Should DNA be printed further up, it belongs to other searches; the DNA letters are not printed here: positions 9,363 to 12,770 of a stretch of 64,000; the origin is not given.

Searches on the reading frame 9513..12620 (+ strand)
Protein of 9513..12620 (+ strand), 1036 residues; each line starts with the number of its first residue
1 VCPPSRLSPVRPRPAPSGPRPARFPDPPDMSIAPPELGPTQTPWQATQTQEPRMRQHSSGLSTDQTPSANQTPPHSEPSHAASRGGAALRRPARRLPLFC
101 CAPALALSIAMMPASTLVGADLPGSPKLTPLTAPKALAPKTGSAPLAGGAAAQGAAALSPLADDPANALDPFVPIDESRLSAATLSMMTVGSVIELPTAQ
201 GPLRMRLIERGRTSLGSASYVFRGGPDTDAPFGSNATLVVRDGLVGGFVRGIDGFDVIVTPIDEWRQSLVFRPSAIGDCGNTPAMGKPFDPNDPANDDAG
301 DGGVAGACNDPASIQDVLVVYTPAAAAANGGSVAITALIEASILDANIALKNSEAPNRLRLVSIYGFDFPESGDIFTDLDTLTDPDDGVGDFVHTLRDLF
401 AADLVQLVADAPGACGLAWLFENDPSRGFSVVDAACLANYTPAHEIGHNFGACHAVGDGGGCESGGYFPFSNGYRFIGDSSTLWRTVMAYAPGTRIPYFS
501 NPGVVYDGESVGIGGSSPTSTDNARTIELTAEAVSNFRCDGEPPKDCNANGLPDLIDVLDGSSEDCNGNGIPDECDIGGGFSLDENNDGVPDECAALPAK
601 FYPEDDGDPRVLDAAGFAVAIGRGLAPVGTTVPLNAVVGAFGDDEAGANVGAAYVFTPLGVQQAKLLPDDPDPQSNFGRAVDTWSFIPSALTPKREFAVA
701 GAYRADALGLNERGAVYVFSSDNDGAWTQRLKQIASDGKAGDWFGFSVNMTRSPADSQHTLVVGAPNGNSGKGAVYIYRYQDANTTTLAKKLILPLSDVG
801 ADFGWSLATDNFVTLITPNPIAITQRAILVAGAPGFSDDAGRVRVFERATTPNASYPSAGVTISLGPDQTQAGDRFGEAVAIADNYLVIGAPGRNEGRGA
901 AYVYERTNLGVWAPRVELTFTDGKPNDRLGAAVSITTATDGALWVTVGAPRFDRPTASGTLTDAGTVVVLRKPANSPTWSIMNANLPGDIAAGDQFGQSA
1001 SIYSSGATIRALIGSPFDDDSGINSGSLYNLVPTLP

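Call 26: search_protein_families(library=pfam, proteins=[window:9513-12620:+], max_evalue=0.001)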
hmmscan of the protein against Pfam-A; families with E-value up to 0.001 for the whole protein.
window:9513-12620:+ (1036 aa): 4 families
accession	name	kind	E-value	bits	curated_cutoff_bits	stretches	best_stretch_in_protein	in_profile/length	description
PF14312.12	FG-GAP_2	-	7.4e-40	135.4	23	4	867-904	9-49/49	FG-GAP repeat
PF13688.12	Reprolysin_5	-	8.6e-09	36.3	27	1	316-500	6-196/196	Metallo-peptidase family M12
PF13583.11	Reprolysin_4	-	3.9e-08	33.6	22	1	317-505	7-190/203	Metallo-peptidase family M12B Reprolysin-like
PF13582.12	Reprolysin_3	-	6.1e-07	30.4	22.4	1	339-454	4-122/123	Metallo-peptidase family M12B Reprolysin-like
